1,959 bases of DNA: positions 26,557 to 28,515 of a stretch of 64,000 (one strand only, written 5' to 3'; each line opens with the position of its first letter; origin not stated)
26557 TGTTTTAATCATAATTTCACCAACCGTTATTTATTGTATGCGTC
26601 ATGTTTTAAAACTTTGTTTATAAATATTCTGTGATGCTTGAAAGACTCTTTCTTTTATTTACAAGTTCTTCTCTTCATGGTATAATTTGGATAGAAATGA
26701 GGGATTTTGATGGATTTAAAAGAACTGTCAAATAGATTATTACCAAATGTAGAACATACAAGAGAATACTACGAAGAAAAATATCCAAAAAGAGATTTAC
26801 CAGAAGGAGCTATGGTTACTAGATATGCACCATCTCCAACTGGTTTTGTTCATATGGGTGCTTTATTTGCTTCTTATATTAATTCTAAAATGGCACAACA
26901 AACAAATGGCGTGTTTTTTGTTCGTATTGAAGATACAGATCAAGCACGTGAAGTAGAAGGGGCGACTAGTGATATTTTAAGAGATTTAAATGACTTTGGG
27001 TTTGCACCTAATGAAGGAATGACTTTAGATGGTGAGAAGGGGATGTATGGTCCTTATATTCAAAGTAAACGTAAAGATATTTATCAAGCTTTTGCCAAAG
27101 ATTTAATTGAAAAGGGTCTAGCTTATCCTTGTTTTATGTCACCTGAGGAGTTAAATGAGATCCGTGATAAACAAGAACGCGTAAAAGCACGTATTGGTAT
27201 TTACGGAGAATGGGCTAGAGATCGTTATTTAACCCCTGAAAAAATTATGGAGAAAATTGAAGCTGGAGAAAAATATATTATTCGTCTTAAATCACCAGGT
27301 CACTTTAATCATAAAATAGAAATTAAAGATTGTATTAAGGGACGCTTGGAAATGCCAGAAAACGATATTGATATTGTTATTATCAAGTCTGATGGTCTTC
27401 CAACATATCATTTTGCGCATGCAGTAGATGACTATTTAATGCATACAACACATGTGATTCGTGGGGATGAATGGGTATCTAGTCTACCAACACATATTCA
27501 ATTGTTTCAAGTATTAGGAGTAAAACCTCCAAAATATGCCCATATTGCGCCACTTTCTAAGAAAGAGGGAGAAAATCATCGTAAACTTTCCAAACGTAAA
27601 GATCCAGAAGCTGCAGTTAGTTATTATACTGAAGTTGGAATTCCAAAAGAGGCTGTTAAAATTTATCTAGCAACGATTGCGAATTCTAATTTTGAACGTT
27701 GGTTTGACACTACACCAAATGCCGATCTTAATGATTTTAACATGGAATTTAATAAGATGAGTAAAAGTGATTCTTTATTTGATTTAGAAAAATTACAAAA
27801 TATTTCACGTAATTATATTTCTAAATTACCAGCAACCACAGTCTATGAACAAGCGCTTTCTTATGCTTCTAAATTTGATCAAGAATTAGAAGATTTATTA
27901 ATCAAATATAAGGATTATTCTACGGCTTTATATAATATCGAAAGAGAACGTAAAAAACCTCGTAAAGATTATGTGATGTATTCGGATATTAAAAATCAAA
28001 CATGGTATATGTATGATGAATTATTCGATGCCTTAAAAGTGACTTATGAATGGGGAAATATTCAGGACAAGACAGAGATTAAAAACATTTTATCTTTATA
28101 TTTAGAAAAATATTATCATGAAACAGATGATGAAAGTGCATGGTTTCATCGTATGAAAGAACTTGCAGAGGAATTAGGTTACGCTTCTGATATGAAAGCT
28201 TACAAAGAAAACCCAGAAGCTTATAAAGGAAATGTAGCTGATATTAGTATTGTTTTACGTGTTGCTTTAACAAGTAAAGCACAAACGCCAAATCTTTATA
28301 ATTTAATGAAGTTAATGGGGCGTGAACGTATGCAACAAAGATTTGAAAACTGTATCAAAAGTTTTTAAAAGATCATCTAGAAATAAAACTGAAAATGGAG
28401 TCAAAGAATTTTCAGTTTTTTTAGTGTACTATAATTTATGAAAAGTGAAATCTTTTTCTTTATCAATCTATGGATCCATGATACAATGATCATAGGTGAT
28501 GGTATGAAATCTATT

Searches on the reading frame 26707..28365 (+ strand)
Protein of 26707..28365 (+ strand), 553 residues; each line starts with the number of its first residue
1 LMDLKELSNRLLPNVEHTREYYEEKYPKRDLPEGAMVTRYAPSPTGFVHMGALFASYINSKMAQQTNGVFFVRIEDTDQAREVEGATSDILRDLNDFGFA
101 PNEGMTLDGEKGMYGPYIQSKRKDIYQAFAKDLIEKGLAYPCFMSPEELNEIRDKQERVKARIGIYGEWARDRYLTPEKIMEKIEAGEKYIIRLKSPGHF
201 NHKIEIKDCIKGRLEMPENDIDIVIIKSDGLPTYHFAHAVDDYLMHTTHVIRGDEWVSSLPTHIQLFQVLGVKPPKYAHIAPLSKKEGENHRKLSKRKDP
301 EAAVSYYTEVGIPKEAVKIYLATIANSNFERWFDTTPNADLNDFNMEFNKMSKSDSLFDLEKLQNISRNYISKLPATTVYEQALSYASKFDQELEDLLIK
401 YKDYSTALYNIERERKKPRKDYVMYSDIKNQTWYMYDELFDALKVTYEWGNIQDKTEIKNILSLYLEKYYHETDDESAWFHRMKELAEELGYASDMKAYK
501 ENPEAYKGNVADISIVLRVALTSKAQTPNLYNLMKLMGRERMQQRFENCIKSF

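Call 66: search_protein_families(library=ncbifam, proteins=[window:26707-28365:+], max_evalue=1e-10)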
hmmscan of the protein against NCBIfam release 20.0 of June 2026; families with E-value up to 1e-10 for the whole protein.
window:26707-28365:+ (553 aa): 10 families
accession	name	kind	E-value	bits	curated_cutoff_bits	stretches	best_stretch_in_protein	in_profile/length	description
TIGR00464.1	gltX_bact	equivalog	1.1e-90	304.9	289.95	1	37-550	3-468/470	glutamate--tRNA ligase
NF004315.1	PRK05710.1-4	equivalog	3.4e-46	157.9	250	1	38-300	1-254/274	tRNA glutamyl-Q(34) synthetase GluQRS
TIGR03838.1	queuosine_YadB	equivalog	1.6e-45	155.6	276.7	1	37-301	2-237/272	tRNA glutamyl-Q(34) synthetase GluQRS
NF004314.0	PRK05710.1-3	equivalog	2.9e-44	151.6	256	1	36-302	7-241/297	tRNA glutamyl-Q(34) synthetase GluQRS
NF004313.0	PRK05710.1-2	equivalog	7.7e-34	117.2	380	1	37-302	6-250/299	tRNA glutamyl-Q(34) synthetase GluQRS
NF003169.0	PRK04156.1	equivalog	2.4e-30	105.7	516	1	14-280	77-329/567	glutamate--tRNA ligase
TIGR00463.1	gltX_arch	equivalog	7e-29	100.8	401.75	1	14-280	70-319/560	glutamate--tRNA ligase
NF004312.0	PRK05710.1-1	equivalog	3.5e-28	98.8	453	1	35-299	13-242/306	tRNA glutamyl-Q(34) synthetase GluQRS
NF011291.0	PRK14703.1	equivalog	5.8e-13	48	681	1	32-252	25-234/769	glutamine--tRNA ligase/YqeY domain fusion protein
TIGR00440.1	glnS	equivalog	6.5e-13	48.4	425.8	1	38-257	3-208/524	glutamine--tRNA ligase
